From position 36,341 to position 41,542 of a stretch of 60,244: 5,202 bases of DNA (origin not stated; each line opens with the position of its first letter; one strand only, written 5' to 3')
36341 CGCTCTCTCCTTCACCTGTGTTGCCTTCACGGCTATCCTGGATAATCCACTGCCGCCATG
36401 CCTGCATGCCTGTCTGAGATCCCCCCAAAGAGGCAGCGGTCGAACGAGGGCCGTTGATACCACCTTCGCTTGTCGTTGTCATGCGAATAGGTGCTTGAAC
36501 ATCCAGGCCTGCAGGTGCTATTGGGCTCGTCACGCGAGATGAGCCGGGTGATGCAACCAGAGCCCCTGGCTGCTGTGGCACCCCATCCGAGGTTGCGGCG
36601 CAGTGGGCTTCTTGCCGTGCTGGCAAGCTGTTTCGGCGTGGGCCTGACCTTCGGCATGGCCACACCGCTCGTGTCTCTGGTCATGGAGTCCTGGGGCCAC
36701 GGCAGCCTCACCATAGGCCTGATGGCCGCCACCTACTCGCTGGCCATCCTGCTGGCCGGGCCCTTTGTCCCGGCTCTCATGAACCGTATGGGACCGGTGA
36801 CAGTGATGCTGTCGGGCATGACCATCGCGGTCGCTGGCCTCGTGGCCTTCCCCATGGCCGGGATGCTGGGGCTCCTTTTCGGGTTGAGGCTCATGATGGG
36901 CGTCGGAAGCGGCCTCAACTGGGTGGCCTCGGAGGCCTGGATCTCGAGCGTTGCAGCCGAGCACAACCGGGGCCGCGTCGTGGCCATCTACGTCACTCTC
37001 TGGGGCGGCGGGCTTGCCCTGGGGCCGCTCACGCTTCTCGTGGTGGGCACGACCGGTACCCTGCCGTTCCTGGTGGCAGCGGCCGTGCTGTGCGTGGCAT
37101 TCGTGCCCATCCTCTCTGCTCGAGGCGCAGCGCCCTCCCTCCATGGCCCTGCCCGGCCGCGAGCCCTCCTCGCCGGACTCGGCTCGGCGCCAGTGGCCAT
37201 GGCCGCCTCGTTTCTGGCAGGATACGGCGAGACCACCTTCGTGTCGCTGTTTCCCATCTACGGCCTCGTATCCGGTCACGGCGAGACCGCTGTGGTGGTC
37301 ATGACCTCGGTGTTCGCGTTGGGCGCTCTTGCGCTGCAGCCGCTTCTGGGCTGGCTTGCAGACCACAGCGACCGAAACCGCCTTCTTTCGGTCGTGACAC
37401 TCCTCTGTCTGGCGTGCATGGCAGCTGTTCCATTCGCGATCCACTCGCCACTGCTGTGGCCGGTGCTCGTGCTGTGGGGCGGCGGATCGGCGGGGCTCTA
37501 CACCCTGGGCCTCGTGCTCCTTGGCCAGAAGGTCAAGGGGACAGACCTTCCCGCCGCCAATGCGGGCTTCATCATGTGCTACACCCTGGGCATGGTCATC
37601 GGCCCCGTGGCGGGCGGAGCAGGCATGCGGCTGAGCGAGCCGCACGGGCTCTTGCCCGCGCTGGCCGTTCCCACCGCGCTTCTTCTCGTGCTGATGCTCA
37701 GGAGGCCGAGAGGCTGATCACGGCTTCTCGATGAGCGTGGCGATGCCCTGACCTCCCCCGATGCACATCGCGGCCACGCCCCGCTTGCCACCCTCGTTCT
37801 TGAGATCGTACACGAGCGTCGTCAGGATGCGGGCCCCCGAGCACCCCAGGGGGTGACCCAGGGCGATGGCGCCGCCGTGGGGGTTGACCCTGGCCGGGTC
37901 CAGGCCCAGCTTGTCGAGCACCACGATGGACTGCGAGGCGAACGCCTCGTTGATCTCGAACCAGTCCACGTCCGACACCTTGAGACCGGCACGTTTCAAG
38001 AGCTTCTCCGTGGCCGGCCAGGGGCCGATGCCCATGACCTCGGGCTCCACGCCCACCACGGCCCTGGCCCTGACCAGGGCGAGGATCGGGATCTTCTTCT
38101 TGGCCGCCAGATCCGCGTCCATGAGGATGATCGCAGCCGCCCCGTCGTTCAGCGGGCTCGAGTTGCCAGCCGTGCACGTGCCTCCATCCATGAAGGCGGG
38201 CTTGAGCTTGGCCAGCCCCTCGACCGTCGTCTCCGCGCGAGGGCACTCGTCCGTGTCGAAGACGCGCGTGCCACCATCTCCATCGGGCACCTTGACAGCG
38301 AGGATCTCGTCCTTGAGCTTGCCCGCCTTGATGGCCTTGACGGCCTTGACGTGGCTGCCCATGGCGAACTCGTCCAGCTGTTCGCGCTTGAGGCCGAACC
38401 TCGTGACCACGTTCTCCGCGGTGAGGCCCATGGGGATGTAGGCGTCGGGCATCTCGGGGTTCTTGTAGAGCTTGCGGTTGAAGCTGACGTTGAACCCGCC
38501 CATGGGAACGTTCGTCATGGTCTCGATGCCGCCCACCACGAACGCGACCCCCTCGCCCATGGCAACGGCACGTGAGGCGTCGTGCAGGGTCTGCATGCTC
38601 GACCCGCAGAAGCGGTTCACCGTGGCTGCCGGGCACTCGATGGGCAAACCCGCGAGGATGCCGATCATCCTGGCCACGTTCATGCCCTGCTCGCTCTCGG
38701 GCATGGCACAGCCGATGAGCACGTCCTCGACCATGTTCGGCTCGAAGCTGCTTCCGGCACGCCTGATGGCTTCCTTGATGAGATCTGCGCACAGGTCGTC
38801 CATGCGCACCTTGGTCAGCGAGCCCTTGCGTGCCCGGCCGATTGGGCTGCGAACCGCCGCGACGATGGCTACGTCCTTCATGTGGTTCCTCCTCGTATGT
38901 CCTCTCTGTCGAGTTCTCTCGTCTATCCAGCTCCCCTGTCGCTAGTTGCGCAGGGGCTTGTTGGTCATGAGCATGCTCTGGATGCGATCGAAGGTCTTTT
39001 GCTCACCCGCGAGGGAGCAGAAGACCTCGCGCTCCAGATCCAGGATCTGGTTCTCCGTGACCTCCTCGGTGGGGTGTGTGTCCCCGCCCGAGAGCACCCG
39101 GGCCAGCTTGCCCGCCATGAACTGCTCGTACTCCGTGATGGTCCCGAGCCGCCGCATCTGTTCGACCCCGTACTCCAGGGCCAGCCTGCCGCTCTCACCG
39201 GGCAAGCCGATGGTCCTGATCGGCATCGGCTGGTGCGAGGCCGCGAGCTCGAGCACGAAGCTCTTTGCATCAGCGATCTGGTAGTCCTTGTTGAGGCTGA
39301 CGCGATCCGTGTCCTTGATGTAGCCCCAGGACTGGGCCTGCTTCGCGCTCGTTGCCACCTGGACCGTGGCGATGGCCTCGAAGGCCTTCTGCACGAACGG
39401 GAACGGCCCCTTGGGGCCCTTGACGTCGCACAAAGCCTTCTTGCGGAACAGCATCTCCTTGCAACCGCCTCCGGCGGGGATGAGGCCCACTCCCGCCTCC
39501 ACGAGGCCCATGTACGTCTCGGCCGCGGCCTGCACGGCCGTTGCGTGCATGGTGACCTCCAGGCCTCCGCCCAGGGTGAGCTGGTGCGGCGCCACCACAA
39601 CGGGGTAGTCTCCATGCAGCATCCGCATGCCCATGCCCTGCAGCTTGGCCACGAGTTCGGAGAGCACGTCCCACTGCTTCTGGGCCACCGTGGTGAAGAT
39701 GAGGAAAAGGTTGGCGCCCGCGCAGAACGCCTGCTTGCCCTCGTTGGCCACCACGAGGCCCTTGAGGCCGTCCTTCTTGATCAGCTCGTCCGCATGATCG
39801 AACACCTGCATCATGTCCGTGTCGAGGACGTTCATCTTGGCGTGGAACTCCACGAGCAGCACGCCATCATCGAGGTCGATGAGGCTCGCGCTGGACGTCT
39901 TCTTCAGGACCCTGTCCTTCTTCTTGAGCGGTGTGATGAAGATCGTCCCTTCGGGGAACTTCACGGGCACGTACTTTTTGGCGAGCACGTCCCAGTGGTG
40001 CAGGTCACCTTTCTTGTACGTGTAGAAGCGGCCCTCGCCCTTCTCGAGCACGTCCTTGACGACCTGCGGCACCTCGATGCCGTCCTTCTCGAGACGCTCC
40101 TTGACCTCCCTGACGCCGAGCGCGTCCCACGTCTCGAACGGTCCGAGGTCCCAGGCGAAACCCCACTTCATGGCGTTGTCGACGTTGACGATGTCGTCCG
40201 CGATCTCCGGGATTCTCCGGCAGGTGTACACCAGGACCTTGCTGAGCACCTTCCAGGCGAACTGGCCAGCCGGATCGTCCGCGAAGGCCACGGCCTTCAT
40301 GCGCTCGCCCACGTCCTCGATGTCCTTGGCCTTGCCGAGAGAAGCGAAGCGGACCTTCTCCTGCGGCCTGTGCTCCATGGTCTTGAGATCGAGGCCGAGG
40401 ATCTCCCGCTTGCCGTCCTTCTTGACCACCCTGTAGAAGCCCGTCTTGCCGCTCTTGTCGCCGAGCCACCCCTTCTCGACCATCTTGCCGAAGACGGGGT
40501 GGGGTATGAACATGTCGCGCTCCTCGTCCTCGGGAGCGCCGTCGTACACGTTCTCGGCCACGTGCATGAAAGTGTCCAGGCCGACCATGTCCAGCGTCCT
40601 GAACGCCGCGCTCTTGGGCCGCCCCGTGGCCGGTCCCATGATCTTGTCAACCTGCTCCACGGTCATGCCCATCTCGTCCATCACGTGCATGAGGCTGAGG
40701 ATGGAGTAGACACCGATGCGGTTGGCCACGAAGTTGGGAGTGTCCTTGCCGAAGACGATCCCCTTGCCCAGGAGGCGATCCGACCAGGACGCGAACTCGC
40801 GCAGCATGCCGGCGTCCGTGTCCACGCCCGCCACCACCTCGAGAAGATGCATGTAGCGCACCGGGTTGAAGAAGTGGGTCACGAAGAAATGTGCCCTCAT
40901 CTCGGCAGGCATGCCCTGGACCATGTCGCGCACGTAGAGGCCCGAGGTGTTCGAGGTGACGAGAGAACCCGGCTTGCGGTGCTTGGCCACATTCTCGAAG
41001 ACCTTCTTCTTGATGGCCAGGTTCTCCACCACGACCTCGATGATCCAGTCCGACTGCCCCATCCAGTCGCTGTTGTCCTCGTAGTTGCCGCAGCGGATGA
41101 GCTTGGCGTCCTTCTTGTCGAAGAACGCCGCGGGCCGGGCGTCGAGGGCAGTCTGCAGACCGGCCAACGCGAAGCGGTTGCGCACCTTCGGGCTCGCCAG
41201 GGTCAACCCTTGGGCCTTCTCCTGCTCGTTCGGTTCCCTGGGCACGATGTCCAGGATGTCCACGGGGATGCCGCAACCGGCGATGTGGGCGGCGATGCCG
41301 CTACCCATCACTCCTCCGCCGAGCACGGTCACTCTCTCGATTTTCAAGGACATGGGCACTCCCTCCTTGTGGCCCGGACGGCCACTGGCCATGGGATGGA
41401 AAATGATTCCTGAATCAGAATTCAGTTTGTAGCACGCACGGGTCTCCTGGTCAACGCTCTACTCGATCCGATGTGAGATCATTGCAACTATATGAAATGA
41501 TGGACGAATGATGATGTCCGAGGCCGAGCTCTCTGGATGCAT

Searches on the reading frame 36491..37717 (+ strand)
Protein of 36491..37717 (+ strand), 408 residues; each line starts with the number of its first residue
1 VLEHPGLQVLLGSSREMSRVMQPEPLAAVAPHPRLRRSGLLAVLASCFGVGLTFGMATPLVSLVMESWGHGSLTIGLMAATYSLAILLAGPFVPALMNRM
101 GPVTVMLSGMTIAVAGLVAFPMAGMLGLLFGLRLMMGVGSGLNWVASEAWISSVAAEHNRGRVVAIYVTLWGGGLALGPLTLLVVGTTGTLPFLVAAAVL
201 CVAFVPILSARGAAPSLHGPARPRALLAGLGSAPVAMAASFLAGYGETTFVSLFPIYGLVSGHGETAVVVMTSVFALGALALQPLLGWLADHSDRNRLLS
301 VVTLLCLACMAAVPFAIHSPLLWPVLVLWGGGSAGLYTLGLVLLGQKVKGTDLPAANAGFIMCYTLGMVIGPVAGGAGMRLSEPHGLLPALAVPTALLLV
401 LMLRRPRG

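Call 17: search_protein_families(library=pfam, proteins=[window:36491-37717:+], max_evalue=0.0001)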
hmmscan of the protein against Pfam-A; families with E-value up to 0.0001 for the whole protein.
window:36491-37717:+ (408 aa): 3 families
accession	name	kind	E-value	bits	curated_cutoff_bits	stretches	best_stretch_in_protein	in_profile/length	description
PF07690.21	MFS_1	-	1.5e-35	123.2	33.4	2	45-264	3-235/347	Major Facilitator Superfamily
PF12832.13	MFS_1_like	-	1.1e-06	28.4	25.2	1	35-180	209-356/373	MFS_1 like family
PF00083.30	Sugar_tr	-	7.6e-06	25.5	22.3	1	72-190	45-166/452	Sugar (and other) transporter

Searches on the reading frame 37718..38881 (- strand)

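Call 17: search_protein_families(library=pfam, proteins=[window:37718-38881:-], max_evalue=0.0001)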
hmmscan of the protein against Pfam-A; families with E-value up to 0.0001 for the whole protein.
window:37718-38881:- (387 aa): 3 families
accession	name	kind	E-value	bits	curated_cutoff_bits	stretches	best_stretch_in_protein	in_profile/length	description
PF00108.29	Thiolase_N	-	1.1e-71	241.7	26.4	1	4-256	1-259/260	Thiolase, N-terminal domain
PF02803.24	Thiolase_C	-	4.4e-49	165.7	27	1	266-386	3-123/123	Thiolase, C-terminal domain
PF22691.2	Thiolase_C_1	-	7e-06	26.3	28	0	292-327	25-60/144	Thiolase C-terminal domain-like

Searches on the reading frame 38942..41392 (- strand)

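Call 17: search_protein_families(library=pfam, proteins=[window:38942-41392:-], max_evalue=0.0001)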
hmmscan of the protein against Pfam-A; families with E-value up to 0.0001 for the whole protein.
window:38942-41392:- (816 aa): 4 families
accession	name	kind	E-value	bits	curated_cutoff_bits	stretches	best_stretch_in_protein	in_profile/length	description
PF02737.24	3HCDH_N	-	2.5e-35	122.4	22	1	21-217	2-179/180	3-hydroxyacyl-CoA dehydrogenase, NAD binding domain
PF00725.27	3HCDH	-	3.6e-18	66.3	22.1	1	221-320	2-95/97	3-hydroxyacyl-CoA dehydrogenase, C-terminal domain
PF16113.10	ECH_2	-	6.1e-11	42.8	27.2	1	517-644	9-136/335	Enoyl-CoA hydratase/isomerase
PF00378.25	ECH_1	-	5.8e-08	32.8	27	1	509-648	4-140/251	Enoyl-CoA hydratase/isomerase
